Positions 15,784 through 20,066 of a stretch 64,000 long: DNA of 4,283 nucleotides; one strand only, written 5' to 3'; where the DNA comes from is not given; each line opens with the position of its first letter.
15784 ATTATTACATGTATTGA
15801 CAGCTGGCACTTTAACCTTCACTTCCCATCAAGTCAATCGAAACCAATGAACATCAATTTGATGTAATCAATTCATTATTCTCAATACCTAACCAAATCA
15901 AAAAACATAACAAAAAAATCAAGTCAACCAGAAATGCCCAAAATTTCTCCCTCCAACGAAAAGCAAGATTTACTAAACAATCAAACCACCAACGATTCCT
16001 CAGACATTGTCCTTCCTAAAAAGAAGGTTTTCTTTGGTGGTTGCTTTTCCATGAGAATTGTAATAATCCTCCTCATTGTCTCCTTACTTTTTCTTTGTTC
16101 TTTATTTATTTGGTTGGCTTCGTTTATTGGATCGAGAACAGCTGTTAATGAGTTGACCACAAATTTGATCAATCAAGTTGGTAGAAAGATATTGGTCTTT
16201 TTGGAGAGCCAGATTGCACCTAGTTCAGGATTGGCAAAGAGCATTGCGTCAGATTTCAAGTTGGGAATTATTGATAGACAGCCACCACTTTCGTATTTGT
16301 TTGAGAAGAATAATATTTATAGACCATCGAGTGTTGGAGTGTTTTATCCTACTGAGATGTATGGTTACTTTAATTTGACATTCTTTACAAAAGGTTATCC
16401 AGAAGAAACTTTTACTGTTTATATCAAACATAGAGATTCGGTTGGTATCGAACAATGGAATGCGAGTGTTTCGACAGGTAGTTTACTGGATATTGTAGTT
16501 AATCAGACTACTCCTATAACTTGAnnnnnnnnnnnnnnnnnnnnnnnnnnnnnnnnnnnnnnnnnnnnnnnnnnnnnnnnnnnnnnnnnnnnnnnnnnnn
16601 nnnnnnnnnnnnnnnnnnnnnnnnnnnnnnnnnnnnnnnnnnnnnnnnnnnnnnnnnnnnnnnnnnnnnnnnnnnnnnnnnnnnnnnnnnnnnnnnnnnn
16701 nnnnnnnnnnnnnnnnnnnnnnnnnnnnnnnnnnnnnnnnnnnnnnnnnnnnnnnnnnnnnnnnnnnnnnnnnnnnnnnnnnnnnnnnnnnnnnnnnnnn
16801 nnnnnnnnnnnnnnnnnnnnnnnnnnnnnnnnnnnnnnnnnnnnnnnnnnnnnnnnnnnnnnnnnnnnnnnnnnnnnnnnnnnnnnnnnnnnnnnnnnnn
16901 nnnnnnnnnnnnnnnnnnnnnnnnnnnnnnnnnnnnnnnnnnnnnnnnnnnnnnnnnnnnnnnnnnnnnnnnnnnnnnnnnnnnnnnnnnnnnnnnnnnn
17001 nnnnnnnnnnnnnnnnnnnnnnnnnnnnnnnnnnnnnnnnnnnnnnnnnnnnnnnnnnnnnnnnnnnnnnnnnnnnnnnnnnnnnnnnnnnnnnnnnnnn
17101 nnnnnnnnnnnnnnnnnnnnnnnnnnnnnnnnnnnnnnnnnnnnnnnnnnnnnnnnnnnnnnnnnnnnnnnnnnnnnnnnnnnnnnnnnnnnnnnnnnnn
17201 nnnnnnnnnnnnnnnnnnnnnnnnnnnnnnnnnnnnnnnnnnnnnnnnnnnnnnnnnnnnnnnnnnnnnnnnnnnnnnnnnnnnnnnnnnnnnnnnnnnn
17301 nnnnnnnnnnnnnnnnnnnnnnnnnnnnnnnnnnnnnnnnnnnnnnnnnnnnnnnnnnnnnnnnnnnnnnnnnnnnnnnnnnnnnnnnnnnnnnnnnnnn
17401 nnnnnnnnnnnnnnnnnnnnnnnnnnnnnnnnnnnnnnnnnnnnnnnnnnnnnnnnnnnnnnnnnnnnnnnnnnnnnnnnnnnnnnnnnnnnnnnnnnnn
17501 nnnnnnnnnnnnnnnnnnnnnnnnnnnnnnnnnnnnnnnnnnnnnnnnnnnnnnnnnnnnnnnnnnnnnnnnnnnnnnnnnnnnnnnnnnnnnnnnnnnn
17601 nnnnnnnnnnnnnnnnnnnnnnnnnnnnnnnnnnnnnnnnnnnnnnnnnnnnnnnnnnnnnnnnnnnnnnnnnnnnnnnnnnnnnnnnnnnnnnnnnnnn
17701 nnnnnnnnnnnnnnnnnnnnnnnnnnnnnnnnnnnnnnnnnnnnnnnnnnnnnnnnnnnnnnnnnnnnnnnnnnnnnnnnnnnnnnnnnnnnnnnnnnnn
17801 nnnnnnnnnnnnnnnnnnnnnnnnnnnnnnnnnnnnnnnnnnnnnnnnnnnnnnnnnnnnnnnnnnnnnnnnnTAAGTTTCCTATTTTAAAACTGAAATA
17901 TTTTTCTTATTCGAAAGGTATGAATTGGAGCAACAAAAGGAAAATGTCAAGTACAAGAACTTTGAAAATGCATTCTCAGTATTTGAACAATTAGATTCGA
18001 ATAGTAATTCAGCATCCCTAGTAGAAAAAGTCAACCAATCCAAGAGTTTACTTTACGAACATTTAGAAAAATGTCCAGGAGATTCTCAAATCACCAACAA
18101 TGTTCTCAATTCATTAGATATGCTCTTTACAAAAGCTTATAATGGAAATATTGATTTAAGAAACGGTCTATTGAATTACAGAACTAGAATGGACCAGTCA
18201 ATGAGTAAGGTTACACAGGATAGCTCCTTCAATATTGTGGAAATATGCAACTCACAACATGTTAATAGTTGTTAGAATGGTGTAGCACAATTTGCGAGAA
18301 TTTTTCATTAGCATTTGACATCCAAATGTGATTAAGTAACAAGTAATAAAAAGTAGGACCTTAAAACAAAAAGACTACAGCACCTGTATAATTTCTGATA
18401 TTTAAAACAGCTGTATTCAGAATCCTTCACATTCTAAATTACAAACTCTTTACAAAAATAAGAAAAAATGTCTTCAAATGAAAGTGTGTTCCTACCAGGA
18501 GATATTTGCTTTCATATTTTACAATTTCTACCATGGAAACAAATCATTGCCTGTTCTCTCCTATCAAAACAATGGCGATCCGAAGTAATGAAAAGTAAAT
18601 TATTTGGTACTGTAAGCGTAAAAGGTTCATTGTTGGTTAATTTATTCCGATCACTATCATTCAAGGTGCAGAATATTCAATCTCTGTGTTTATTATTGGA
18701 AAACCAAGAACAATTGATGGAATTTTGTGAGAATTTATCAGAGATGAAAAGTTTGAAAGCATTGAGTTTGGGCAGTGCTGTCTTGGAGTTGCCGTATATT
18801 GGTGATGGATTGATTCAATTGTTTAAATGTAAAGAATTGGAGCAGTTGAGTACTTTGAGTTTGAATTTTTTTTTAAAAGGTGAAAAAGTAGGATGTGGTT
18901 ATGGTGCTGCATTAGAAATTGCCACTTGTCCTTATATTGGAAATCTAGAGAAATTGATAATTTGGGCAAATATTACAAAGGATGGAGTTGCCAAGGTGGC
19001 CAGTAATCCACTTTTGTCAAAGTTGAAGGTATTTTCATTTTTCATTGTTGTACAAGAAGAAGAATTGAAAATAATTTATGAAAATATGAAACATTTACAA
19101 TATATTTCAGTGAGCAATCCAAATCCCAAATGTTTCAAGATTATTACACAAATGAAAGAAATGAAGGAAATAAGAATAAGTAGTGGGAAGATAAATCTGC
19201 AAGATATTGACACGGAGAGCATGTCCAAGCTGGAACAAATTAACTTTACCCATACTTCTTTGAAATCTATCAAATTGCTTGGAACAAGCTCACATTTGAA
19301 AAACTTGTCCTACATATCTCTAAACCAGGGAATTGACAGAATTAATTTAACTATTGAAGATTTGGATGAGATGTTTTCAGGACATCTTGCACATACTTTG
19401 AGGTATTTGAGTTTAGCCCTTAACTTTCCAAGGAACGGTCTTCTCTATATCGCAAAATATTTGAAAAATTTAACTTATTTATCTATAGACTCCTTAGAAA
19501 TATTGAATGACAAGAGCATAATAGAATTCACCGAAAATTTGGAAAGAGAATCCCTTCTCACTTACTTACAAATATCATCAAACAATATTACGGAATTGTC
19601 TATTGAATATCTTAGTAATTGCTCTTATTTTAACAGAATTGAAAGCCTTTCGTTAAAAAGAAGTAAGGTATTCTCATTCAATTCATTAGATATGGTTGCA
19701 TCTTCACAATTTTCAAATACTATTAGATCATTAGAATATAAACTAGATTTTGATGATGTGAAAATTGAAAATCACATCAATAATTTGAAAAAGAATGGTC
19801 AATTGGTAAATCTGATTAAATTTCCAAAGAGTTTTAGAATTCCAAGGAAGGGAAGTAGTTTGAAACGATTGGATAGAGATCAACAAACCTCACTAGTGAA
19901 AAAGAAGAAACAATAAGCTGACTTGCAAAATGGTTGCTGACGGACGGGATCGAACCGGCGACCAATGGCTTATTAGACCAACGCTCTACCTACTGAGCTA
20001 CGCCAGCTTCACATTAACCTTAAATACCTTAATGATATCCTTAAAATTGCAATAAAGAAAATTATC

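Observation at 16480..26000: Recurrent pattern: reading frames restored only by very short (20-39 nt) GT..AG segments with weak donors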

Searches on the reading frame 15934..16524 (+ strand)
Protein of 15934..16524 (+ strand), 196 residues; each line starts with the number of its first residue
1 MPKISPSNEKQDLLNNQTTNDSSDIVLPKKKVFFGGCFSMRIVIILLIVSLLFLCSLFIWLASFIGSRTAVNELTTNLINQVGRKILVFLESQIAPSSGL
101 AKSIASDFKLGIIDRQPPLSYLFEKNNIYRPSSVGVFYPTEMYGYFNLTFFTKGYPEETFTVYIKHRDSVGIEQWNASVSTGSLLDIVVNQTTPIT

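Call 6: search_protein_families(library=pfam, proteins=[window:15934-16524:+])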
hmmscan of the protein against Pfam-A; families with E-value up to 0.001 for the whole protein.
window:15934-16524:+ (196 aa): 0 families

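Call 67: find_encoding_contigs(protein=P0297, flank=6000, max_places=6)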
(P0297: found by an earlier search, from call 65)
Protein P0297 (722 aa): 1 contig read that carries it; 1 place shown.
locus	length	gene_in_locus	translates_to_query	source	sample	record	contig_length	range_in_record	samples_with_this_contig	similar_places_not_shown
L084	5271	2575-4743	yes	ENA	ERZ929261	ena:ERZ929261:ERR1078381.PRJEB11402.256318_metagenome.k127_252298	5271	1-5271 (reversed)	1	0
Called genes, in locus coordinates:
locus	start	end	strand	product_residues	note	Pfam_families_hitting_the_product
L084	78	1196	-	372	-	PF03476:MOSC_N, PF03473:MOSC (weak)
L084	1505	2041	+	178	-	PF04828:GFA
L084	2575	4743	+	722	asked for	-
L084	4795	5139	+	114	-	-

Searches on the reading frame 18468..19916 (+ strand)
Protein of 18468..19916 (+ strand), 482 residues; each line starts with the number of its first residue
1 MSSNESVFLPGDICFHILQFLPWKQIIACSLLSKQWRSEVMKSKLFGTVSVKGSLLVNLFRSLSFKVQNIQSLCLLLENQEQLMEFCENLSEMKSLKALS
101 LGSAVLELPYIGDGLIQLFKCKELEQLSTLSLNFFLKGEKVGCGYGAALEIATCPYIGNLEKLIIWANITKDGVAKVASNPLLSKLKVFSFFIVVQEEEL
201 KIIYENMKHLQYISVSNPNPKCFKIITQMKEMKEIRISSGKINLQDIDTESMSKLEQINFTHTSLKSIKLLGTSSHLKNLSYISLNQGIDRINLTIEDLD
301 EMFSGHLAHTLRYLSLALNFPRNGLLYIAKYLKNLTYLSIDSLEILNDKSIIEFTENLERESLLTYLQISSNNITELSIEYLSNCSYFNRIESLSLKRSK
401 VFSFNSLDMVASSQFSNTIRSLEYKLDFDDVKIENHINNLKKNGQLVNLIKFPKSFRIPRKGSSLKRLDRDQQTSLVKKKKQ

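Call 6: search_protein_families(library=pfam, proteins=[window:18468-19916:+])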
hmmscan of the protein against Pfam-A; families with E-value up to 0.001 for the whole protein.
window:18468-19916:+ (482 aa): 2 families
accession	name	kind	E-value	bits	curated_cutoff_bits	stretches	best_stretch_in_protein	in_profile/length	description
PF12937.12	F-box-like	-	2e-05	24.7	24.3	1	9-42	4-37/47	F-box-like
PF00646.38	F-box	-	6.3e-05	23.2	20.5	1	9-44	4-39/43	F-box domain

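Call 25: find_encoding_contigs(protein=window:18468-19916:+, flank=10000, max_places=4)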
Protein window:18468-19916:+ (482 aa): no gene with exactly this product is on record in the collection.

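Call 65: list_cluster_members(proteins=[window:15934-16521:+, window:16662-17873:+, window:16521-17873:+, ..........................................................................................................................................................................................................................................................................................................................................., window:22320-22979:-, window:22987-23226:-, window:25096-25725:+, window:58464-58808:-, window:527-2302:-, window:18468-19916:+])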
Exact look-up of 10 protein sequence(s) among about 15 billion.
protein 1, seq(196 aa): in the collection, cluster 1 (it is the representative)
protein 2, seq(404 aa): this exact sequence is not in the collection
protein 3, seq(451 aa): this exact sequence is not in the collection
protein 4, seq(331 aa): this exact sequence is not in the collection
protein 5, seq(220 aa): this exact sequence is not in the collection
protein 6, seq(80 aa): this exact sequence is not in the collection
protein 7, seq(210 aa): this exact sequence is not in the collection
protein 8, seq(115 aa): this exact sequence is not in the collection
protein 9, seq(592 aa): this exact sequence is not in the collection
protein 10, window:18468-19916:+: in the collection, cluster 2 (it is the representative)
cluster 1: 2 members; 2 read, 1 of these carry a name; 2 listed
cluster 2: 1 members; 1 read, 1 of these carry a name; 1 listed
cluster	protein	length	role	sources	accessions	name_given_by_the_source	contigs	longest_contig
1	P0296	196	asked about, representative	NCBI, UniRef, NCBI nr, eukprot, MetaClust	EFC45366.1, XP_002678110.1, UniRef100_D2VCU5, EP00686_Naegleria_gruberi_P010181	predicted protein [Naegleria gruberi] | Predicted protein n=1 Tax=Naegleria gruberi TaxID=5762 RepID=D2VCU5_NAEGR | uncharacterized protein NAEGRDRAFT_66695 [Naegleria gruberi]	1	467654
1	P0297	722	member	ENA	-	-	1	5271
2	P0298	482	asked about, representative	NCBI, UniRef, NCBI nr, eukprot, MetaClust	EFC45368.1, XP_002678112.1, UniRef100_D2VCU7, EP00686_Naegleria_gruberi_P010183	Hypothetical protein NAEGRDRAFT_66697 [Naegleria gruberi] | F-box domain-containing protein n=1 Tax=Naegleria gruberi TaxID=5762 RepID=D2VCU7_NAEGR | uncharacterized protein NAEGRDRAFT_66697 [Naegleria gruberi]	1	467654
